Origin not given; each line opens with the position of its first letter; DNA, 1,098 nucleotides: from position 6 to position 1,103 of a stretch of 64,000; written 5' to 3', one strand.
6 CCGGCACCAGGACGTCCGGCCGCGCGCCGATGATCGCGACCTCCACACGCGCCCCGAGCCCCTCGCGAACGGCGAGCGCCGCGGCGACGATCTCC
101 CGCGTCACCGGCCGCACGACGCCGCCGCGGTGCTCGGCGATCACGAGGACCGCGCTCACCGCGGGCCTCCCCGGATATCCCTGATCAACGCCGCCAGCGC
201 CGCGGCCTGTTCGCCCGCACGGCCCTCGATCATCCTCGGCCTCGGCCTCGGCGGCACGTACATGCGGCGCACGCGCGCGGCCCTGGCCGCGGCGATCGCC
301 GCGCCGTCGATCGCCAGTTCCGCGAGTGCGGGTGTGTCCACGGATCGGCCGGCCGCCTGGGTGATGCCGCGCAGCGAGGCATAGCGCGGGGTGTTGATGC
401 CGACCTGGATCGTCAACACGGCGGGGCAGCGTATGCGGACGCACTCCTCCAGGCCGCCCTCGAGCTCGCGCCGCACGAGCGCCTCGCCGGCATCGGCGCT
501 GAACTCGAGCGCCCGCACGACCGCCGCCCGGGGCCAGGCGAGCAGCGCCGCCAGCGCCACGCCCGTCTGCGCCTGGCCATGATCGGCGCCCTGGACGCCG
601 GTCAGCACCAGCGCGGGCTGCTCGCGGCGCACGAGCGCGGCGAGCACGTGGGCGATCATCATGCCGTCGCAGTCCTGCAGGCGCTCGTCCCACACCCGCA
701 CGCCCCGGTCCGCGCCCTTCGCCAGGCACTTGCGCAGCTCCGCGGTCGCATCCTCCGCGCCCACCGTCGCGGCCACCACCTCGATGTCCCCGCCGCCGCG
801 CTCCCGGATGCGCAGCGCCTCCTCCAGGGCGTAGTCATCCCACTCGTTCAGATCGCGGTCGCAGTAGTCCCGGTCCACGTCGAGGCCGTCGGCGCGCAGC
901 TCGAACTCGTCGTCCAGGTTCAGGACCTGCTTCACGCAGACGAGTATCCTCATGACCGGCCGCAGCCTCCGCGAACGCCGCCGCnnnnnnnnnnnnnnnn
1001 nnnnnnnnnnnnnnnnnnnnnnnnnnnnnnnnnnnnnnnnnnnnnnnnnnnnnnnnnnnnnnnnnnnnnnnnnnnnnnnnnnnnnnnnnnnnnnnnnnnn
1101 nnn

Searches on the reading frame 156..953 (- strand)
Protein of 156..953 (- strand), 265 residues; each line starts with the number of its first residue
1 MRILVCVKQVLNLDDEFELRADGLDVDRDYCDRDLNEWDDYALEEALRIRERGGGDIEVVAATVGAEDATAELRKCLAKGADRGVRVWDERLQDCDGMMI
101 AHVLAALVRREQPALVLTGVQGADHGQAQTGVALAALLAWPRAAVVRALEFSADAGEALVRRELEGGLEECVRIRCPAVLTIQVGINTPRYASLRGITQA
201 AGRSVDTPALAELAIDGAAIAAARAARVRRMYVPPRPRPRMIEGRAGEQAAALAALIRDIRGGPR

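Call 30: search_protein_families(library=pfam, proteins=[window:156-953:-], max_evalue=0.001)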
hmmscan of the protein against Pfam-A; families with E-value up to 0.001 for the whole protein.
window:156-953:- (265 aa): 1 family
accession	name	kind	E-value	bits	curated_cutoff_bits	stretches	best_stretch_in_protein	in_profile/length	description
PF01012.27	ETF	-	1.5e-32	113.3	26.7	1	27-211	5-179/181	Electron transfer flavoprotein domain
